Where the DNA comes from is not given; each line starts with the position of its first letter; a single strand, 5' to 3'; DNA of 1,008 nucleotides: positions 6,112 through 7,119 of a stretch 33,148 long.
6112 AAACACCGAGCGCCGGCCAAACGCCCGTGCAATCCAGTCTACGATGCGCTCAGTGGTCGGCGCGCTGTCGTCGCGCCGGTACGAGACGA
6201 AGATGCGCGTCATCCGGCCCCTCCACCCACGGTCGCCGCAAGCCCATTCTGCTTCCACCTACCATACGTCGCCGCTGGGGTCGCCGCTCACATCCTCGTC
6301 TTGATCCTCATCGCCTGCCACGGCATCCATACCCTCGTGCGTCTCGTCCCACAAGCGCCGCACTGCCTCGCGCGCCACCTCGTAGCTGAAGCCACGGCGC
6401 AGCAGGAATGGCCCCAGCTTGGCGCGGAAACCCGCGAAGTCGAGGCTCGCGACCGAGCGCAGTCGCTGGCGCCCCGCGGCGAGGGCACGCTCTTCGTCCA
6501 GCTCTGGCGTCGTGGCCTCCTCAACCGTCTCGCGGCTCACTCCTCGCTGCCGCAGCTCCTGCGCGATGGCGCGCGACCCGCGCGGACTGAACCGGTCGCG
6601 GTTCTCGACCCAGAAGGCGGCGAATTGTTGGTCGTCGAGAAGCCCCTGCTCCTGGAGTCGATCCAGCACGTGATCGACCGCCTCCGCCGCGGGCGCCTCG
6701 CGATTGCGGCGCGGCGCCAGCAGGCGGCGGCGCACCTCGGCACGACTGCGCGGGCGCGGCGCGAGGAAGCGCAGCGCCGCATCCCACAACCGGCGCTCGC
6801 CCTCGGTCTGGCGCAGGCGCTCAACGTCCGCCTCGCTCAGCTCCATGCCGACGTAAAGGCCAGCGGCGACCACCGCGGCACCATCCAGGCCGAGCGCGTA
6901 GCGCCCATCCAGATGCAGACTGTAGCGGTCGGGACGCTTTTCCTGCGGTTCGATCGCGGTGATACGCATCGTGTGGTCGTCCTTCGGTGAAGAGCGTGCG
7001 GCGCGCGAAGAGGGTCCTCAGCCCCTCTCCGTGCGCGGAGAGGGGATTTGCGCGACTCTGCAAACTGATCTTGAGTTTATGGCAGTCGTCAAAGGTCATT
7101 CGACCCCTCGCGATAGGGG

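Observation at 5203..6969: recX followed by a TIR–TM–extracytoplasmic-domain protein in an apparent operon, with no recA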

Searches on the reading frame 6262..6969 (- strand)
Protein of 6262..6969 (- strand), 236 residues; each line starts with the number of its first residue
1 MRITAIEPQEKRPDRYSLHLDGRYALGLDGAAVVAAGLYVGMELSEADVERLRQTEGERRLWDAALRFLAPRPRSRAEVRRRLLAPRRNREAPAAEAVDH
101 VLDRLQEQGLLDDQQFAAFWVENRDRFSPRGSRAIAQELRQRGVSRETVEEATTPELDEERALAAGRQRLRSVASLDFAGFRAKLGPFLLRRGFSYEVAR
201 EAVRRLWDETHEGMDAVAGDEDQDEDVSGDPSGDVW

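Call 4: search_protein_families(library=pfam, proteins=[window:6262-6969:-], max_evalue=0.01)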
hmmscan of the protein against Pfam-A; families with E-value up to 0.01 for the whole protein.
window:6262-6969:- (236 aa): 3 families
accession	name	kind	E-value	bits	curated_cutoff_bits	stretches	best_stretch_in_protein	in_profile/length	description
PF02631.22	RecX_HTH2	-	1.5e-13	51.2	26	1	112-152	1-41/42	RecX, second three-helix domain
PF21982.2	RecX_HTH1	-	5.4e-12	45.9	26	1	62-84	2-24/40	RecX, first three-helix domain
PF21981.2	RecX_HTH3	-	3.4e-09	37.2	26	1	158-203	2-48/48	RecX, third three-helix domain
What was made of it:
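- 6259..6969 (-): recX (236 aa). It is the housekeeping ortholog, judged by synteny with the ParA-like and DUF4870 block in related genomes. Pfam RecX_HTH1, HTH2 and HTH3 above cut-off (call 4).
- Checked: Both genes are on the minus strand. recX is 6259-6969 (236 aa); RecX_HTH1, HTH2 and HTH3 all score above the Pfam gathering cut-off (call 4).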

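Call 7: search_protein_families(library=padloc, proteins=[window:6262-6969:-], max_evalue=0.01)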
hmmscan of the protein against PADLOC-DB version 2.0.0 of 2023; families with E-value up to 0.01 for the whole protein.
window:6262-6969:- (236 aa): 0 families

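Call 17: find_related_loci(query=window:6262-6969:-, collection=genome_contigs, flank=6000)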
Query window:6262-6969:- (236 aa) in genome_contigs; peptide patterns used: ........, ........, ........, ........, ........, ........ (x = any residue, [..] = any of these).
599 stretches matched a pattern (row limit reached: there are more); 16 encode a relative of the query (tblastn E <= 1e-3); 16 distinct loci.
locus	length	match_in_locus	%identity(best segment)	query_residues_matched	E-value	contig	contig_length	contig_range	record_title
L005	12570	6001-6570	37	1-197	3e-33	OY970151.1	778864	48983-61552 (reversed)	MAG: uncultured Candidatus Saccharibacteria bacterium isolate MFD00082.bin.2.65 genome assembly, chromosome: 1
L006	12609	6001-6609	36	2-207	4e-28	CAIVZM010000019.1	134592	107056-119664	MAG: uncultured Armatimonadetes bacterium isolate Kiruna2_bin-4349 genome assembly, contig: bin-4349:19/84, whole genome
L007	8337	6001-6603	36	3-203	8e-26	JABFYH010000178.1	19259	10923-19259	MAG: Gemmatimonadaceae bacterium isolate Bin8.6 NODE_1091_length_19259_cov_10.384467, whole genome shotgun sequence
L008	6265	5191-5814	36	3-210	5e-22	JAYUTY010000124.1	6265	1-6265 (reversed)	MAG: Gemmatimonadota bacterium isolate GL122_DN_concoct_46_sub GL122_DN_concoct_46_sub_123, whole genome shotgun sequenc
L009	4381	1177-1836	33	3-222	2e-21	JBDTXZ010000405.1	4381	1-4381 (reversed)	MAG: bacterium isolate cluster4_bin.128 NODE_88252_length_4381_cov_5.567037, whole genome shotgun sequence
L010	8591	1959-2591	32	3-213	9e-21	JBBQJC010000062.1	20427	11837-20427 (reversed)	MAG: Gemmatimonadales bacterium isolate Co_metawrap_764 Cmw_764_k141_13871441_length_20427_cov_10.0000, whole genome sho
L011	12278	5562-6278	30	3-236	1e-19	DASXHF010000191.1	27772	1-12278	MAG TPA_asm: Gemmatimonadaceae bacterium isolate SMAG_U5186 k141_173820, whole genome shotgun sequence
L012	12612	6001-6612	32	3-217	2e-18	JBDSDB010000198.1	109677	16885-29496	MAG: Gemmatimonadaceae bacterium isolate cluster1_bin.171 k127_11292872, whole genome shotgun sequence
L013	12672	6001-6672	34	3-224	3e-18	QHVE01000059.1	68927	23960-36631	MAG: Gemmatimonadetes bacterium isolate AG11 14_0903_02_30cm_scaffold_1409_curated, whole genome shotgun sequence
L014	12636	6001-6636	31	3-212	1e-17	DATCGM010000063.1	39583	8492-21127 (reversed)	MAG TPA_asm: Gemmatimonadaceae bacterium isolate SMAG_U7807 k141_356713, whole genome shotgun sequence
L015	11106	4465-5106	33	3-216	2e-17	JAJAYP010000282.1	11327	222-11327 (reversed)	MAG: Gemmatimonadaceae bacterium isolate CAN_BIN14 c_000000179634, whole genome shotgun sequence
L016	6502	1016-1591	34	3-194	2e-17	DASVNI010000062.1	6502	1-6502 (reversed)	MAG TPA_asm: Gemmatimonadaceae bacterium isolate SMAG_U3122 k141_808216, whole genome shotgun sequence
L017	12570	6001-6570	32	1-197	1e-16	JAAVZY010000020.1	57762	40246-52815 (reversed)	MAG: Oscillospiraceae bacterium isolate ABMPRH_114_1 k141_211154, whole genome shotgun sequence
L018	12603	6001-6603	33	3-203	1e-20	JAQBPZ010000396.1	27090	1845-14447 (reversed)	MAG: Gemmatimonadetes bacterium isolate RYN_360 scaffold_2854308, whole genome shotgun sequence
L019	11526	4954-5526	33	15-212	9e-10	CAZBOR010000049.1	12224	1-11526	MAG TPA_asm: uncultured Oscillospiraceae bacterium isolate SRP222994_co1_254 genome assembly, contig: NODE_10974_length_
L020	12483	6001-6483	27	56-209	2e-5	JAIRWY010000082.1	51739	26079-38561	MAG: Candidatus Ancillula glyptotermitis isolate Gsp477_bin129 k119_670259, whole genome shotgun sequence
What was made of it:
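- Tried and rejected: The genome_contigs scan with RecX alone returned only distant phyla and no Ktedonobacterales (call 17).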

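Call 19: find_homologous_proteins(query=window:6262-6969:-)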
Query window:6262-6969:- (236 aa): 524 proteins with E <= 0.001 among 8000 candidates; the best 120 are listed.
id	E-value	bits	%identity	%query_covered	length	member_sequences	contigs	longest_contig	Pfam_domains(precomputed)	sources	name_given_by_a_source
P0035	6.9e-146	502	100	100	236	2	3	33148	PF02631.23,PF21981.3,PF21982.3,PF27462.1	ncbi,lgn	ncbi:MAG TPA: RecX family transcriptional regulator [Ktedonobacterales bacterium]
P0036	1.5e-121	423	85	100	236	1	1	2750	PF02631.23,PF21981.3,PF21982.3,PF27462.1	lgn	-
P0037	4.0e-121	421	85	100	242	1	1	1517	PF02631.23,PF21981.3,PF21982.3,PF27462.1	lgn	-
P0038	5.7e-121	421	85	100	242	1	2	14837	PF02631.23,PF21981.3,PF21982.3,PF27462.1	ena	-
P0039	2.7e-120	418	84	100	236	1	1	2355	PF02631.23,PF21981.3,PF21982.3,PF27462.1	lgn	-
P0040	1.7e-113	396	79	100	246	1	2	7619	PF02631.23,PF21981.3,PF21982.3,PF27462.1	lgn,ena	-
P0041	1.2e-112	393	82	100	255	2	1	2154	PF02631.23,PF21981.3,PF21982.3,PF27462.1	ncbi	-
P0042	1.7e-110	386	79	100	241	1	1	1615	PF02631.23,PF21981.3,PF21982.3,PF27462.1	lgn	-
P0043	7.5e-110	384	78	100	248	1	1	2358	PF02631.23,PF21981.3,PF21982.3,PF27462.1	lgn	-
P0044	1.8e-108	380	79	100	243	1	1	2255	PF02631.23,PF21981.3,PF21982.3,PF27462.1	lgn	-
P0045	5.6e-99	349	76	90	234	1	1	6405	PF02631.23,PF21981.3,PF21982.3,PF27462.1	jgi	jgi:regulatory protein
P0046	1.4e-89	318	74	89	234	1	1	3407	PF02631.23,PF21981.3,PF21982.3,PF27462.1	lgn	-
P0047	2.6e-89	317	69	89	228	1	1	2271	PF02631.23,PF21981.3,PF21982.3,PF27462.1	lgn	-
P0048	6.0e-89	316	69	89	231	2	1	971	PF02631.23,PF21981.3,PF21982.3,PF27462.1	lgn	-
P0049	6.3e-88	313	68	95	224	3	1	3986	PF02631.23,PF21981.3,PF21982.3,PF27462.1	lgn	-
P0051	1.7e-87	311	67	97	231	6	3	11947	PF02631.23,PF21981.3,PF21982.3,PF27462.1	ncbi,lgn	ncbi:MAG TPA: RecX family transcriptional regulator [Ktedonobacterales bacterium]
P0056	3.8e-86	307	68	100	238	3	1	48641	PF02631.23,PF21981.3,PF21982.3,PF27462.1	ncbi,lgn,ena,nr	ncbi:MAG TPA: regulatory protein RecX [Ktedonobacterales bacterium]|nr:regulatory protein RecX [Kted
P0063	3.2e-85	304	68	94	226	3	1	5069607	PF02631.23,PF21981.3,PF21982.3,PF27462.1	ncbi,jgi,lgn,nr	ncbi:MAG: hypothetical protein OJF49_001498 [Ktedonobacterales bacterium]|jgi:regulatory protein|nr:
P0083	2.8e-81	291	63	97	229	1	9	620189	PF02631.23,PF21981.3,PF21982.3,PF27462.1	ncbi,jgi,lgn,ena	jgi:regulatory protein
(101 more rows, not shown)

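Call 20: find_encoding_contigs(protein=P0038, flank=6000, max_places=2)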
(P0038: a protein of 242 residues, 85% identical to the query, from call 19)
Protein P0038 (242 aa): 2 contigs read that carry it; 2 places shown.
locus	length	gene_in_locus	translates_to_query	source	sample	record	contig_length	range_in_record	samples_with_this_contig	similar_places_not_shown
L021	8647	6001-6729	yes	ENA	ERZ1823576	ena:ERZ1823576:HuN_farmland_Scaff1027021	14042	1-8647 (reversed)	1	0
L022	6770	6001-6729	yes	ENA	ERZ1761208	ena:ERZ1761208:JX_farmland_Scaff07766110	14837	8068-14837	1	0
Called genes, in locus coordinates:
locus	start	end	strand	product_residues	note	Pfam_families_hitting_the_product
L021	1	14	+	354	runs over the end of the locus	PF00089:Trypsin, PF13365:Trypsin_2, PF00595:PDZ (weak), PF13180:PDZ_2, PF17820:PDZ_6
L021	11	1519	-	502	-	PF00171:Aldedh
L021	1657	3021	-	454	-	PF00202:Aminotran_3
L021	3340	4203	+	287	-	PF01656:CbiA, PF02374:ArsA_ATPase (weak), PF06564:CBP_BcsQ (faint), PF09140:MipZ (faint), PF10609:ParA (weak), PF13614:AAA_31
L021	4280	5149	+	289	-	-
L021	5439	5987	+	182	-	PF09685:MamF_MmsF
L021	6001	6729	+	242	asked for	PF27462:RecX_N (weak), PF21982:RecX_HTH1 (weak), PF02631:RecX_HTH2, PF21981:RecX_HTH3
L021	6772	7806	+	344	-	PF13676:TIR_2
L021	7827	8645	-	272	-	?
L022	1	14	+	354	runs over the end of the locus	PF00089:Trypsin, PF13365:Trypsin_2, PF00595:PDZ (weak), PF13180:PDZ_2, PF17820:PDZ_6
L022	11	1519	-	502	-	PF00171:Aldedh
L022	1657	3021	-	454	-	PF00202:Aminotran_3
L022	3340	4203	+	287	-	PF01656:CbiA, PF02374:ArsA_ATPase (weak), PF06564:CBP_BcsQ (faint), PF09140:MipZ (faint), PF10609:ParA (weak), PF13614:AAA_31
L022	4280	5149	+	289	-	-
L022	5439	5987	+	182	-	PF09685:MamF_MmsF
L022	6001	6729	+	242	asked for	PF27462:RecX_N (weak), PF21982:RecX_HTH1 (weak), PF02631:RecX_HTH2, PF21981:RecX_HTH3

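Call 21: find_encoding_contigs(protein=P0056, flank=6000, max_places=2)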
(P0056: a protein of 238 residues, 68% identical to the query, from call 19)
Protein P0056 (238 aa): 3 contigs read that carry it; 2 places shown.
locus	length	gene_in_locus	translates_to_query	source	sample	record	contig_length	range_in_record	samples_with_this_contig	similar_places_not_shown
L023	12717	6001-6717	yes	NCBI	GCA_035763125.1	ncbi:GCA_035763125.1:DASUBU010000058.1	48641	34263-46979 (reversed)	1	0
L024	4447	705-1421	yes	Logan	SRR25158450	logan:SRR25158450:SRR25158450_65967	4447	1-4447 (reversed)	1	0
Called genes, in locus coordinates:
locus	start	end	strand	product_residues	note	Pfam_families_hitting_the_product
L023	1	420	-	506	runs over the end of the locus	PF00696:AA_kinase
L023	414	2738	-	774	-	PF00288:GHMP_kinases_N, PF08544:GHMP_kinases_C, PF00291:PALP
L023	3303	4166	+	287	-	PF01656:CbiA, PF02374:ArsA_ATPase (faint), PF06564:CBP_BcsQ (faint), PF10609:ParA (faint), PF13614:AAA_31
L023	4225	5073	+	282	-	PF09685:MamF_MmsF (weak)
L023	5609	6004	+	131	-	PF09685:MamF_MmsF (weak)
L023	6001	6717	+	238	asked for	PF27462:RecX_N, PF21982:RecX_HTH1 (weak), PF02631:RecX_HTH2, PF21981:RecX_HTH3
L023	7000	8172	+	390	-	PF00069:Pkinase, PF07714:PK_Tyr_Ser-Thr, PF01636:APH (faint), PF16697:Yop-YscD_cpl, PF00498:FHA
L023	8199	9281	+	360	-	-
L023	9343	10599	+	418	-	PF00069:Pkinase, PF07714:PK_Tyr_Ser-Thr, PF01636:APH (faint), PF03109:ABC1 (weak), PF13240:Zn_Ribbon_1 (weak), PF12773:DZR, PF24463:DUF7577 (weak), PF13240:Zn_Ribbon_1 (weak), +2 more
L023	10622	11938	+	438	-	PF00070:Pyr_redox (faint), PF00743:FMO-like, PF01266:DAO (faint), PF07992:Pyr_redox_2, PF13450:NAD_binding_8 (weak), PF13454:NAD_binding_9 (faint), PF13738:Pyr_redox_3, PF13434:Lys_Orn_oxgnase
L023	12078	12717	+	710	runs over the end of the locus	PF16927:HisKA_7TM, PF00989:PAS, PF08448:PAS_4, PF00989:PAS, PF13188:PAS_8 (weak), PF08447:PAS_3, PF07730:HisKA_3, PF02518:HATPase_c, +1 more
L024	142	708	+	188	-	PF09685:MamF_MmsF (weak)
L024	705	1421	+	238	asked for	PF27462:RecX_N, PF21982:RecX_HTH1 (weak), PF02631:RecX_HTH2, PF21981:RecX_HTH3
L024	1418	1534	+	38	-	-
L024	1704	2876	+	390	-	PF00069:Pkinase, PF07714:PK_Tyr_Ser-Thr, PF01636:APH (faint), PF16697:Yop-YscD_cpl, PF00498:FHA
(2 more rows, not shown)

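Call 22: find_encoding_contigs(protein=P0063, flank=6000, max_places=2)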
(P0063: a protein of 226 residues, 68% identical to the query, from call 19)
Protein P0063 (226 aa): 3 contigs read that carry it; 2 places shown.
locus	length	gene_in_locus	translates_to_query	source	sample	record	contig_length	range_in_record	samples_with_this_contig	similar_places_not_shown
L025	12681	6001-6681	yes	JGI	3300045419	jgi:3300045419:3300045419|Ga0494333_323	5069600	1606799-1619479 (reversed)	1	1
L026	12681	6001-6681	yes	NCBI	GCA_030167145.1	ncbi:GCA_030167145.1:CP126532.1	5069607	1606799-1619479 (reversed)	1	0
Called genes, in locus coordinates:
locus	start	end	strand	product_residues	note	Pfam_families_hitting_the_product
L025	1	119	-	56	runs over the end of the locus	-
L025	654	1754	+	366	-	PF27245:AF_0692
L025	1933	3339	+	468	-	PF05762:VWA_CoxE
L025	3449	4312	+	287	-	PF01656:CbiA, PF02374:ArsA_ATPase (weak), PF06564:CBP_BcsQ (faint), PF10609:ParA (faint), PF13614:AAA_31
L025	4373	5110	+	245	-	-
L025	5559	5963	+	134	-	-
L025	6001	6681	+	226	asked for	PF27462:RecX_N, PF21982:RecX_HTH1 (weak), PF02631:RecX_HTH2, PF21981:RecX_HTH3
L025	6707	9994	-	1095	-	PF25873:WHD_MalT, PF13181:TPR_8 (faint), PF13424:TPR_12 (faint), PF03704:BTAD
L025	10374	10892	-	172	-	-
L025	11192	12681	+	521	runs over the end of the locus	PF00221:Lyase_aromatic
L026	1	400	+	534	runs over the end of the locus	-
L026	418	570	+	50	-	-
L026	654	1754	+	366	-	PF27245:AF_0692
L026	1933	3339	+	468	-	PF05762:VWA_CoxE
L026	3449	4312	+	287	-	PF01656:CbiA, PF02374:ArsA_ATPase (weak), PF06564:CBP_BcsQ (faint), PF10609:ParA (faint), PF13614:AAA_31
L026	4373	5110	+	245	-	-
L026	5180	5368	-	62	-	-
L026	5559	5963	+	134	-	-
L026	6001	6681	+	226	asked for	PF27462:RecX_N, PF21982:RecX_HTH1 (weak), PF02631:RecX_HTH2, PF21981:RecX_HTH3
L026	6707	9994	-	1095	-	PF25873:WHD_MalT, PF13181:TPR_8 (faint), PF13424:TPR_12 (faint), PF03704:BTAD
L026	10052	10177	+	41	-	-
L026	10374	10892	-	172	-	-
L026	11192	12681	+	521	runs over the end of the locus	PF00221:Lyase_aromatic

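Call 48: search_protein_families(library=pfam, proteins=[L005:4954-5973:+, L007:4464-5657:+, L010:480-1673:+, L012:4542-5687:+, L013:4608-5648:+, L014:4176-5654:+, L015:3148-4233:+, L017:4834-5988:+, L019:3779-4918:+, L020:4787-5941:+], max_evalue=0.00001)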
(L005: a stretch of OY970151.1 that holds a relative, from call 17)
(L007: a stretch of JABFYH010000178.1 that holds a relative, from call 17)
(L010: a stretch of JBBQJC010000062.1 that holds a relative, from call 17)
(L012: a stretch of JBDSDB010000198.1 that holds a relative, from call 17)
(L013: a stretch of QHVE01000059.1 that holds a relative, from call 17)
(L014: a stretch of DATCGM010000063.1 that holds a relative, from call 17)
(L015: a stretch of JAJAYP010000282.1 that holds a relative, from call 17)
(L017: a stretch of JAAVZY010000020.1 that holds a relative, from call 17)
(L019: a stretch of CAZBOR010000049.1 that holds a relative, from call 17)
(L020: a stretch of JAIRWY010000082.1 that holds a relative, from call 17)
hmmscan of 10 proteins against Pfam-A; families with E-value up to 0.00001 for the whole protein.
L005:4954-5973:+ (340 aa): 4 families
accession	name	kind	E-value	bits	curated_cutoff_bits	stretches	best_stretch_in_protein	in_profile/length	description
PF00154.27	RecA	-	8.9e-139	461.7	27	1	16-276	1-262/262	recA bacterial DNA recombination protein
PF21096.2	RecA_C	-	2.2e-23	82.6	27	1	279-333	1-55/57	RecA C-terminal domain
PF08423.17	Rad51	-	1.2e-10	41.5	22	1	47-234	7-211/244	Rad51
PF06745.19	ATPase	-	3.1e-07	30.5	26.6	1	51-247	4-195/231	KaiC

L007:4464-5657:+ (398 aa): 5 families
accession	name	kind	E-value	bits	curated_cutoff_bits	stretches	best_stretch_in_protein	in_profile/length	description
PF00154.27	RecA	-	1.1e-140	468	27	1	62-323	1-262/262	recA bacterial DNA recombination protein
PF21096.2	RecA_C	-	4.6e-25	87.9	27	1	328-379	3-54/57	RecA C-terminal domain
PF06745.19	ATPase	-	2.1e-08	34.2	26.6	1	94-168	1-77/231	KaiC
PF08423.17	Rad51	-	7.8e-08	32.3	22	1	91-281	5-211/244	Rad51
PF01637.24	ATPase_2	-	1.7e-06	28.4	33.2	1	116-251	23-121/225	ATPase domain predominantly from Archaea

L010:480-1673:+ (398 aa): 5 families
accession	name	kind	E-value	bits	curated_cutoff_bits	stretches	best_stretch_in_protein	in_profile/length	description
PF00154.27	RecA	-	8.2e-140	465.1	27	1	62-323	1-262/262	recA bacterial DNA recombination protein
PF21096.2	RecA_C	-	3.9e-25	88.2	27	1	328-379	3-54/57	RecA C-terminal domain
PF06745.19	ATPase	-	1.2e-08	35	26.6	1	94-168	1-77/231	KaiC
PF08423.17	Rad51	-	3.3e-07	30.3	22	1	91-281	5-211/244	Rad51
PF01637.24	ATPase_2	-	1.4e-06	28.7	33.2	1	116-251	23-121/225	ATPase domain predominantly from Archaea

L012:4542-5687:+ (382 aa): 5 families
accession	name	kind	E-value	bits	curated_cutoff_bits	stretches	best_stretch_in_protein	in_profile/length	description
PF00154.27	RecA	-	6.5e-140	465.4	27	1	47-308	1-262/262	recA bacterial DNA recombination protein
PF21096.2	RecA_C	-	2.2e-24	85.8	27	1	313-363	3-53/57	RecA C-terminal domain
PF06745.19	ATPase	-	1.6e-08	34.7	26.6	1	79-153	1-77/231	KaiC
PF08423.17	Rad51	-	8.6e-08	32.2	22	1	76-266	5-211/244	Rad51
PF01637.24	ATPase_2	-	1.8e-06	28.4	33.2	1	101-236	23-121/225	ATPase domain predominantly from Archaea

L013:4608-5648:+ (347 aa): 5 families
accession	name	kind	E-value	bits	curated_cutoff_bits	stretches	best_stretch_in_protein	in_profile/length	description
PF00154.27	RecA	-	1.3e-140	467.8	27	1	12-273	1-262/262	recA bacterial DNA recombination protein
PF21096.2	RecA_C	-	1.1e-24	86.7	27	1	278-329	3-54/57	RecA C-terminal domain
PF06745.19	ATPase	-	1.1e-08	35.2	26.6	1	44-118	1-77/231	KaiC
PF08423.17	Rad51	-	1.7e-07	31.2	22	1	41-231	5-211/244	Rad51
PF01637.24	ATPase_2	-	2.2e-06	28.1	33.2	1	66-202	23-122/225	ATPase domain predominantly from Archaea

L014:4176-5654:+ (493 aa): 5 families
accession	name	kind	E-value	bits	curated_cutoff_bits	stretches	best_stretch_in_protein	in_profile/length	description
PF00154.27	RecA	-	5.4e-139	462.4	27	1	157-418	1-262/262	recA bacterial DNA recombination protein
PF21096.2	RecA_C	-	2.9e-24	85.4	27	1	423-474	3-54/57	RecA C-terminal domain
PF06745.19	ATPase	-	1.4e-08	34.8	26.6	1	189-263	1-77/231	KaiC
PF08423.17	Rad51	-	3.1e-07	30.3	22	1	187-376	6-211/244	Rad51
PF01637.24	ATPase_2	-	9.3e-06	26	33.2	0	211-346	23-121/225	ATPase domain predominantly from Archaea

L015:3148-4233:+ (362 aa): 5 families
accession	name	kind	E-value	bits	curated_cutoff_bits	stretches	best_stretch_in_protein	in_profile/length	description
PF00154.27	RecA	-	5.6e-140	465.7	27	1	26-287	1-262/262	recA bacterial DNA recombination protein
PF21096.2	RecA_C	-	4.1e-25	88.1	27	1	292-343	3-54/57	RecA C-terminal domain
PF06745.19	ATPase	-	1.4e-08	34.9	26.6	1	58-132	1-77/231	KaiC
PF08423.17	Rad51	-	7.6e-08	32.4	22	1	56-245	6-211/244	Rad51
PF01637.24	ATPase_2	-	1.5e-06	28.6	33.2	1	80-215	23-121/225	ATPase domain predominantly from Archaea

L017:4834-5988:+ (385 aa): 4 families
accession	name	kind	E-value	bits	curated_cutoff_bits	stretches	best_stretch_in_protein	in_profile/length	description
PF00154.27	RecA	-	6.5e-139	462.2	27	1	23-284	1-262/262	recA bacterial DNA recombination protein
PF21096.2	RecA_C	-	8.7e-26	90.3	27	1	287-341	1-55/57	RecA C-terminal domain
PF06745.19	ATPase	-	2.2e-10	40.7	26.6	1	56-213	2-167/231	KaiC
PF08423.17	Rad51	-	3.3e-09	36.8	22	1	52-276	5-235/244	Rad51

L019:3779-4918:+ (380 aa): 4 families
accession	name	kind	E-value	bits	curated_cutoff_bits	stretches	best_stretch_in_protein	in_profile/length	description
PF00154.27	RecA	-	1.1e-139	464.7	27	1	19-280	1-262/262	recA bacterial DNA recombination protein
PF21096.2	RecA_C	-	1.2e-23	83.4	27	1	283-338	1-56/57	RecA C-terminal domain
PF06745.19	ATPase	-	2.4e-09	37.4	26.6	1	52-217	2-167/231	KaiC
PF08423.17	Rad51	-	3.6e-08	33.4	22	1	50-240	7-213/244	Rad51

L020:4787-5941:+ (385 aa): 4 families
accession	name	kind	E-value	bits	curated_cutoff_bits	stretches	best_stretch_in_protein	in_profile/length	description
PF00154.27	RecA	-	1.1e-141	471.3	27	1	25-285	2-262/262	recA bacterial DNA recombination protein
PF21096.2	RecA_C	-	6.5e-24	84.3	27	1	288-343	1-56/57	RecA C-terminal domain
PF08423.17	Rad51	-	3.3e-07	30.3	22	1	50-243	2-211/244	Rad51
PF06745.19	ATPase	-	4.4e-07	29.9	26.6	0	57-213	2-166/231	KaiC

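Call 62: find_encoding_contigs(protein=P0045, flank=5000, max_places=1)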
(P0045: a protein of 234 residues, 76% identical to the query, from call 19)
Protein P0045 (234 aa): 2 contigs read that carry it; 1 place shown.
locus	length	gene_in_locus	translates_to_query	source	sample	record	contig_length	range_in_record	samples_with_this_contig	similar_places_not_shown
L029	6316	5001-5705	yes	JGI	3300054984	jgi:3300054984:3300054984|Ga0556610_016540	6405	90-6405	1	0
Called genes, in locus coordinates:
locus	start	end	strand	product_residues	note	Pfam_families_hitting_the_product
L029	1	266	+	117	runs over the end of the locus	?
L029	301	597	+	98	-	PF13489:Methyltransf_23 (weak), PF13847:Methyltransf_31 (weak), PF08241:Methyltransf_11, PF08242:Methyltransf_12, PF13649:Methyltransf_25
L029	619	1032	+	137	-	-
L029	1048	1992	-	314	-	-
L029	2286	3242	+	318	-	PF10609:ParA (faint), PF01656:CbiA, PF02374:ArsA_ATPase (weak), PF06564:CBP_BcsQ (faint), PF09140:MipZ (faint), PF13614:AAA_31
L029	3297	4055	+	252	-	-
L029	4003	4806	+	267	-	PF09685:MamF_MmsF (weak)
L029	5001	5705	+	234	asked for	PF27462:RecX_N, PF21982:RecX_HTH1 (weak), PF02631:RecX_HTH2, PF21981:RecX_HTH3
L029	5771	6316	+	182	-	?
